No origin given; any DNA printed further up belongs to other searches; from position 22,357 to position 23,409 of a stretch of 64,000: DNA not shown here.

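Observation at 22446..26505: Tandem array of five paralogous ORFan genes, each with its own promoter and most with their own terminator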

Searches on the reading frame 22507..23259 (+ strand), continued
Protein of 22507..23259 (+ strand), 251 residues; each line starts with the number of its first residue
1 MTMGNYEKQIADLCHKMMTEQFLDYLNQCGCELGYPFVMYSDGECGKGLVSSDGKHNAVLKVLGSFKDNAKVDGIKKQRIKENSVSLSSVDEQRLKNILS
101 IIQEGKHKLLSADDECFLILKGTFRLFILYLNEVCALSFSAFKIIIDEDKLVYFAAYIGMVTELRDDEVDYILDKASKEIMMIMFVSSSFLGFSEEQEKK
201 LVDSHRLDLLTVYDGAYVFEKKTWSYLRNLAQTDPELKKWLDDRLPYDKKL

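Call 52: fold_search(model_id=the predicted structure, library=pdb)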
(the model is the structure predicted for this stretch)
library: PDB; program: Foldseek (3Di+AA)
matches with E <= 10: 252; with E <= 0.001: 0
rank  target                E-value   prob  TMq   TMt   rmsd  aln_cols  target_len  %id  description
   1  5mfi_A                1.9e-01  0.47  0.22  0.23  11.2       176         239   11  Designed armadillo repeat protein YIII(Dq.V2)4CqI in complex with peptide (KR)4 (released 2017-09-13)
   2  5mfi_B                3.4e-01  0.25  0.22  0.22  12.6       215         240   12  Designed armadillo repeat protein YIII(Dq.V2)4CqI in complex with peptide (KR)4 (released 2017-09-13)
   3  4rv1_D                4.0e-01  0.44  0.24  0.17   8.0       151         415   14  Crystal Structure of Engineered Protein. Northeast Structural Genomics Consortium (NESG) Target OR497. (released 2014-12-10)
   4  5mfb_B                4.3e-01  0.38  0.25  0.26   9.2       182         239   13  Designed armadillo repeat protein YIII(Dq)4CqI (released 2017-09-13)
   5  8eox_D                5.0e-01  0.14  0.18  0.23  12.8       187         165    9  Precisely patterned nanofibers made from extendable protein multiplexes (released 2023-08-16)
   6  4rv1_C                5.8e-01  0.18  0.21  0.15  11.2       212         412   14  Crystal Structure of Engineered Protein. Northeast Structural Genomics Consortium (NESG) Target OR497. (released 2014-12-10)
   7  7sqc_H3               6.8e-01  0.21  0.19  0.12   8.6       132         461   14  Ciliary C1 central pair apparatus isolated from Chlamydomonas reinhardtii (released 2022-04-13)
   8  4q2s                  7.2e-01  0.13  0.16  0.23  13.0       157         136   13  Crystal Structure of S. pombe Pdc1 Ge1 Domain (released 2014-10-08)
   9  4rv1_A                7.6e-01  0.30  0.27  0.19  10.9       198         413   16  Crystal Structure of Engineered Protein. Northeast Structural Genomics Consortium (NESG) Target OR497. (released 2014-12-10)
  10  7t3p_A                8.0e-01  0.14  0.22  0.05  13.1       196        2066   11  IP3 and ATP bound type 3 IP3 receptor in the pre-active A state (released 2022-03-23)
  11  4d49_A                8.4e-01  0.18  0.22  0.23  11.2       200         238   12  Crystal structure of computationally designed armadillo repeat proteins for modular peptide recognition. (released 2016-01-13)
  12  4n2q_A                8.4e-01  0.15  0.20  0.24  13.3       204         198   12  Crystal structure of THA8 in complex with Zm4 RNA (released 2013-10-30)
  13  5mfk_A                8.4e-01  0.09  0.15  0.15  11.5       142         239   16  Designed armadillo repeat protein YIII(Dq.V1)4CPAF in complex with peptide (KR)4 (released 2017-09-13)
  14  6kbn_A                9.4e-01  0.30  0.29  0.18   8.3       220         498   13  Crystal structure of Vac8 (del 19-33) bound to Atg13 (released 2019-11-27)
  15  8tl9_A                9.9e-01  0.08  0.17  0.04  14.7       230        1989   10  Human Type 3 IP3 Receptor - Resting State (+IP3/ATP) (released 2023-11-08)
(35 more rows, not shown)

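Call 58: fold_search(model_id=the predicted structure, library=viral)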
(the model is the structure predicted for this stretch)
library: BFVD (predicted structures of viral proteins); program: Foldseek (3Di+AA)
matches with E <= 10: 233; with E <= 0.001: 0
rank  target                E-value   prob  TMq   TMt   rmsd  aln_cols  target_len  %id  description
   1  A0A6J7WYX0            3.5e-02  1.00  0.36  0.19   6.7       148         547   11  Leucine rich repeat variant [uncultured Caudovirales phage]
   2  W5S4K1                3.9e-01  0.87  0.36  0.42   6.6       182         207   13  Uncharacterized protein [Pithovirus sibericum]
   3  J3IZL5                4.1e-01  0.85  0.41  0.30   5.5       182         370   13  (no name in the UniProt tables at hand)
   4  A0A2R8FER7            5.1e-01  0.14  0.16  0.13  11.6       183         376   12  Uncharacterized protein [Brazilian cedratvirus IHUMI]
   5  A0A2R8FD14            5.1e-01  0.12  0.15  0.11  14.6       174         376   11  Ankyrin repeat-containing protein [Brazilian cedratvirus IHUMI]
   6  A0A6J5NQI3            5.4e-01  0.30  0.25  0.27  13.2       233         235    9  Leucine rich repeat variant [uncultured Caudovirales phage]
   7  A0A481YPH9            5.7e-01  0.28  0.21  0.16  10.8       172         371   16  Ankyrin repeat protein [Pithovirus LCDPAC01]
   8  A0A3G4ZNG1            5.7e-01  0.28  0.22  0.10  11.2       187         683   12  Uncharacterized protein [Terrestrivirus sp.]
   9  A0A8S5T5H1            6.3e-01  0.51  0.26  0.43   7.4       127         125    9  Leucine rich repeat protein [Myoviridae sp. ctLIM9]
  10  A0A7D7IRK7            6.7e-01  0.57  0.28  0.18   7.2       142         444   11  (no name in the UniProt tables at hand)
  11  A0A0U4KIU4            7.0e-01  0.38  0.27  0.32  11.2       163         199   13  (no name in the UniProt tables at hand)
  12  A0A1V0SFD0            7.4e-01  0.47  0.30  0.15   7.7       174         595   15  U-box domain protein [Hokovirus HKV1]
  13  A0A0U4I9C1            8.6e-01  0.44  0.29  0.30   6.7       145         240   10  (no name in the UniProt tables at hand)
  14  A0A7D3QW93            9.1e-01  0.25  0.26  0.18   8.7       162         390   12  Ankyrin repeat protein [Fadolivirus FV1/VV64]
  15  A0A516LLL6            9.1e-01  0.07  0.14  0.16  18.0       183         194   11  (no name in the UniProt tables at hand)
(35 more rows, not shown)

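Call 64: list_cluster_members(proteins=[P0055, P0066, P0065, P0087, P0078, P0059, P0064, P0086, P0084, P0088])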
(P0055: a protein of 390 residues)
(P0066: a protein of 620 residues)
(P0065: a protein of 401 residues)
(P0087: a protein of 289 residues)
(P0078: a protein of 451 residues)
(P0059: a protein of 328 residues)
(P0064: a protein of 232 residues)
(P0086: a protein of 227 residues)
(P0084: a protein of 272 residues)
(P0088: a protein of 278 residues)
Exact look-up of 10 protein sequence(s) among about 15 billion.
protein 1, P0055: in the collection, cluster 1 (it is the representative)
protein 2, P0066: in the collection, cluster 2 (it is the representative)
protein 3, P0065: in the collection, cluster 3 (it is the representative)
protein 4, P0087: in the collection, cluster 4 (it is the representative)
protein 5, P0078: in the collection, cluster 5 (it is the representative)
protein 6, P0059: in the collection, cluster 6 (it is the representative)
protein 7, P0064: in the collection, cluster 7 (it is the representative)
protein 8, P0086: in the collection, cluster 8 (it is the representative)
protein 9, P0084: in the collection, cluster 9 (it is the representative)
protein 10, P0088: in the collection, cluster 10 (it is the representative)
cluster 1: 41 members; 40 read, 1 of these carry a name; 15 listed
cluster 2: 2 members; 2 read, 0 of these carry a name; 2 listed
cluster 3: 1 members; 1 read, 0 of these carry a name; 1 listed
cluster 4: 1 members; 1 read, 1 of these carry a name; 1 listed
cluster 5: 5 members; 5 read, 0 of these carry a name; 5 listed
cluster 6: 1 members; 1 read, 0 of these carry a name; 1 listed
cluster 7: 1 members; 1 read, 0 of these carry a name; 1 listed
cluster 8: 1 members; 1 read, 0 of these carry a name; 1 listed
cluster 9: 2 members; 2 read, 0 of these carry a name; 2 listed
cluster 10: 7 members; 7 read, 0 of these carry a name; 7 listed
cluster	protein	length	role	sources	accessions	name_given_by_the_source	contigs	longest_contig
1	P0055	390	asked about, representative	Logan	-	-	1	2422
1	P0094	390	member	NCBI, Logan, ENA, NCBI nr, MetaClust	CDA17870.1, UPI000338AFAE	unknown [Acetobacter sp. CAG:267] | status=active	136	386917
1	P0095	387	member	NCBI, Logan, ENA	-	-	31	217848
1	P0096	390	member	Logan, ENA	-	-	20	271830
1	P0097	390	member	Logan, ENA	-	-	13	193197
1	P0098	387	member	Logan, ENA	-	-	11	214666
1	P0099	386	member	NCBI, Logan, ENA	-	-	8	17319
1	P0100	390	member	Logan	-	-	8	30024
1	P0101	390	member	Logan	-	-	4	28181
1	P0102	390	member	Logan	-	-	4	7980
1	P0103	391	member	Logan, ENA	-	-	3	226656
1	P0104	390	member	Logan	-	-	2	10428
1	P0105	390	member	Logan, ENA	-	-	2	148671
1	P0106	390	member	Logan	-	-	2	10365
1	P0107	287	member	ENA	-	-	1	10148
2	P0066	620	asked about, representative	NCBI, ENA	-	-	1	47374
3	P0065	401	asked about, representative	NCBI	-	-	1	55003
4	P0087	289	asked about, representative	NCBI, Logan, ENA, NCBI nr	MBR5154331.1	MAG: hypothetical protein IKW58_01235 [Alphaproteobacteria bacterium] | hypothetical protein [Alphaproteobacteria bacterium]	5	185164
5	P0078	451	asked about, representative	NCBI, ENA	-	-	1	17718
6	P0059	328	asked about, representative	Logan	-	-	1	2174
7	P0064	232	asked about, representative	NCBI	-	-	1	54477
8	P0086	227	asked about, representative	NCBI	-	-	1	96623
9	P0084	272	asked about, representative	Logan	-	-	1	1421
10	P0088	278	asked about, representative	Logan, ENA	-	-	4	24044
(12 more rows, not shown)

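Call 65: find_encoding_contigs(protein=P0094, flank=10000, max_places=3)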
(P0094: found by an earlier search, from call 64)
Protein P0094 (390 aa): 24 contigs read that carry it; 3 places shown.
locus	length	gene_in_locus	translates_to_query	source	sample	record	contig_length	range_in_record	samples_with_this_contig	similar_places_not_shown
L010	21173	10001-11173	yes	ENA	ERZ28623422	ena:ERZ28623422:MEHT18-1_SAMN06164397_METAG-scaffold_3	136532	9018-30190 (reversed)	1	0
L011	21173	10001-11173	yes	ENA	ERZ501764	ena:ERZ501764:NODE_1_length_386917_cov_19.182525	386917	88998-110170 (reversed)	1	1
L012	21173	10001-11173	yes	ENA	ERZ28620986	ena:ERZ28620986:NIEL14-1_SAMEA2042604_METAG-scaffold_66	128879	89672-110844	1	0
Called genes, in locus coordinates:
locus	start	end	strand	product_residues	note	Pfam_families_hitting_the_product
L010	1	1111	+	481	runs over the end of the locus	-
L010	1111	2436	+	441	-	-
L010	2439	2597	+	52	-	-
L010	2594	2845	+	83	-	-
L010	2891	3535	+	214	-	-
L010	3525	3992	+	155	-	PF00959:Phage_lysozyme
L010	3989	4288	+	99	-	-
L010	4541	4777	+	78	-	-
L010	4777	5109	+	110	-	-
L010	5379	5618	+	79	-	-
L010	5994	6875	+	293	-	PF05013:FGase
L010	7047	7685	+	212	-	PF01464:SLT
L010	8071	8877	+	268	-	PF10502:Peptidase_S26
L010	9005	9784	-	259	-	-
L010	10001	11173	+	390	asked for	-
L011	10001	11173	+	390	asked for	-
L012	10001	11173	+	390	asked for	-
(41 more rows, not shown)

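Call 66: find_encoding_contigs(protein=P0087, flank=10000, max_places=2)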
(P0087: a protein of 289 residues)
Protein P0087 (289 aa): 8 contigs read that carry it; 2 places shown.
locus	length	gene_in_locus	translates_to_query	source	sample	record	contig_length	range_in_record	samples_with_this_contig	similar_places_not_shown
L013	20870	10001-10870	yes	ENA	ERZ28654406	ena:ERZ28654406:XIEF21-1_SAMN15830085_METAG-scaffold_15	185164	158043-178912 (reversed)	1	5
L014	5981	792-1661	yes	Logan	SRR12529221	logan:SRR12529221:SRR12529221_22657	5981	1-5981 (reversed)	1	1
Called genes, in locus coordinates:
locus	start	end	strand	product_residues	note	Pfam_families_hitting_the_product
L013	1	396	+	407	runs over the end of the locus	PF01189:Methyltr_RsmB-F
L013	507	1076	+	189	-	PF00300:His_Phos_1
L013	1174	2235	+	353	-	PF05656:DUF805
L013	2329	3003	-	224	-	PF01048:PNP_UDP_1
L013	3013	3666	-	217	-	PF01726:LexA_DNA_bind, PF00717:Peptidase_S24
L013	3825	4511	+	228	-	PF02230:Abhydrolase_2, PF01738:DLH (weak), PF20434:BD-FAE (faint)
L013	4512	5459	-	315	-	-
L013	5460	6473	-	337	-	PF13524:Glyco_trans_1_2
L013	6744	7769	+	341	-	-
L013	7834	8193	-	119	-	-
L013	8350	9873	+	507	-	PF00587:tRNA-synt_2b, PF03129:HGTP_anticodon, PF09180:ProRS-C_1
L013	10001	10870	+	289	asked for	-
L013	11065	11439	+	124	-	-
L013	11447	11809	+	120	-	-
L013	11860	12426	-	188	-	PF13302:Acetyltransf_3, PF00583:Acetyltransf_1, PF13420:Acetyltransf_4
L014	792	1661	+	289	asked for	-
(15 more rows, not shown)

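Call 71: search_protein_families(library=padloc, proteins=[window:22507-23259:+, P0033, P0066, P0094, P0065, P0087, P0078], max_evalue=0.1)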
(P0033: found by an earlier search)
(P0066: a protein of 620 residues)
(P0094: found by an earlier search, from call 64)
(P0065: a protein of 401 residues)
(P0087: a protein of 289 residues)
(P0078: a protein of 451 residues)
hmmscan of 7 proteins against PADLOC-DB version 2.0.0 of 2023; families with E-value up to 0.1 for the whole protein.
window:22507-23259:+ (251 aa): 0 families

P0033 (180 aa): 0 families

P0066 (620 aa): 1 family
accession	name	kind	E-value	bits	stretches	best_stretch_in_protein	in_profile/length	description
PDLC04077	SIR2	-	0.002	16.1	0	470-514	54-98/135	-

P0094 (390 aa): 0 families

P0065 (401 aa): 0 families

P0087 (289 aa): 1 family
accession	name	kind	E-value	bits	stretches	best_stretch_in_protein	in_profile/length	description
PDLC05058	PDC-S64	-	0.0023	15.7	1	39-152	65-176/305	-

P0078 (451 aa): 0 families

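Call 72: search_protein_families(library=phrogs, proteins=[window:22507-23259:+, P0033, P0066, P0094, P0065, P0087, P0078], max_evalue=0.1)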
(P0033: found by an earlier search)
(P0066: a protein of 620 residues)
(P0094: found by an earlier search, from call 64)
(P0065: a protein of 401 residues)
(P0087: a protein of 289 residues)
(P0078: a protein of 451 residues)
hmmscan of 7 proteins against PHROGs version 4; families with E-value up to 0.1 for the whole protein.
window:22507-23259:+ (251 aa): 0 families

P0033 (180 aa): 1 family
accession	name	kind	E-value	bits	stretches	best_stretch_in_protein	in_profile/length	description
phrog_14383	-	unknown function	0.064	14.4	0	76-146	5-72/74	-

P0066 (620 aa): 8 families
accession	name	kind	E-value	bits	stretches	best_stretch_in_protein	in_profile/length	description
phrog_34231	-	unknown function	0.0016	19.2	0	429-453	20-43/52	-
phrog_26469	-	unknown function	0.0032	18.6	0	438-492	57-108/114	-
phrog_35629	-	moron, auxiliary metabolic gene and host takeover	0.0042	18.1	0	510-523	9-22/49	membrane protein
phrog_18070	-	unknown function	0.0057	16.2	1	480-554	308-374/414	-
phrog_28913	-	unknown function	0.019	15.9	0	456-479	62-85/149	-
phrog_16938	-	unknown function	0.029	15.6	0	547-584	35-71/81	-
phrog_27805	-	unknown function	0.066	14.5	0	556-598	8-50/73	-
phrog_37207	-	unknown function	0.07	14.1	0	437-445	26-34/40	-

P0094 (390 aa): 0 families

P0065 (401 aa): 0 families

P0087 (289 aa): 0 families

P0078 (451 aa): 0 families

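Call 73: search_solved_structures(query=A1, max_evalue=10)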
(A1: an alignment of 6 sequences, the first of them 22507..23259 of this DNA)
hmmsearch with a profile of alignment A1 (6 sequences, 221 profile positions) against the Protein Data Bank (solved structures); distinct sequences matched with E-value up to 10: 8.
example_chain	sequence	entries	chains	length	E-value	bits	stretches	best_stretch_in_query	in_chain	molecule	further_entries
8cid_A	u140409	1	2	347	0.24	14.4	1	22-78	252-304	UDP-arabinopyranose mutase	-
6sj7_C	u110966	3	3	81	0.61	13.1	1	21-43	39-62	RNA binding protein 39 | RNA-binding motif protein 39 | RBM39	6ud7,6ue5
8v3w_C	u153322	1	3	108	0.66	13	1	130-190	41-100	Spike (CD1369)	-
4d2i_A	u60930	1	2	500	0.71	12.9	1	99-196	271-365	HERA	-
7q33_A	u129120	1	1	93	0.78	12.8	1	21-43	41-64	RNA-binding protein 39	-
6q0r_D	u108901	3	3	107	0.99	12.4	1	21-42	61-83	RNA-binding protein 39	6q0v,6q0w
2jrs_A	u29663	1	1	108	1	12.4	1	21-42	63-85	RNA-binding protein 39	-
6pai_D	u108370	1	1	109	1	12.4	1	21-42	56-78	RNA-binding protein 39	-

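Call 74: search_solved_structures(query=P0066, max_evalue=10)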
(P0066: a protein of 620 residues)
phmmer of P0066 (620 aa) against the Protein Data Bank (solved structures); distinct sequences matched with E-value up to 10: 8.
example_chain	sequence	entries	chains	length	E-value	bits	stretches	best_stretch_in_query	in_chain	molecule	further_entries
8fje_A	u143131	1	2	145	0.0032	19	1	374-493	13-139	E8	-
5w7a_A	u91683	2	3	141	0.049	15.1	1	521-591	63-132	Acyloxyacyl hydrolase small subunit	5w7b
1i6u_A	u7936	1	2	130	0.26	12.7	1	6-55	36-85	30S RIBOSOMAL PROTEIN S8P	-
1g7e_A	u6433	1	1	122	0.28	12.6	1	108-171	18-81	ENDOPLASMIC RETICULUM PROTEIN ERP29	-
9e71_BI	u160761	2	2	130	0.72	11.3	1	23-53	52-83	Small ribosomal subunit protein uS8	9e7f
9fq7_2S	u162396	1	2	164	1.2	10.5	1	315-367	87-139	DUF6827 domain-containing protein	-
9fzl_2S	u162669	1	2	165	1.2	10.5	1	315-367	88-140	DUF6827 domain-containing protein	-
6je8_A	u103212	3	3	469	1.3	10.5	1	318-388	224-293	Beta-N-acetylhexosaminidase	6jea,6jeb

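Call 91: find_homologous_proteins(query=A4, max_evalue=0.001)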
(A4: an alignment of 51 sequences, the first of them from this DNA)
Query A4 (51 sequences) (251 aa, profile of the alignment): 5 proteins with E <= 0.001 among 3823 candidates.
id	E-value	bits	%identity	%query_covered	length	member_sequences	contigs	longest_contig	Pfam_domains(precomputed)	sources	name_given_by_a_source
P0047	9.2e-76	273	76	98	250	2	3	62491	-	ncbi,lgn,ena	-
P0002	1.6e-72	262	100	100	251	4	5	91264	-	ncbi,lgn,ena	-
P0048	4.2e-50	189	51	56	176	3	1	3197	-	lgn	-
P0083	2.9e-46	177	50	10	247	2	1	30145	-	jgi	-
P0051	6.2e-41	159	69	72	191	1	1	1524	-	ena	-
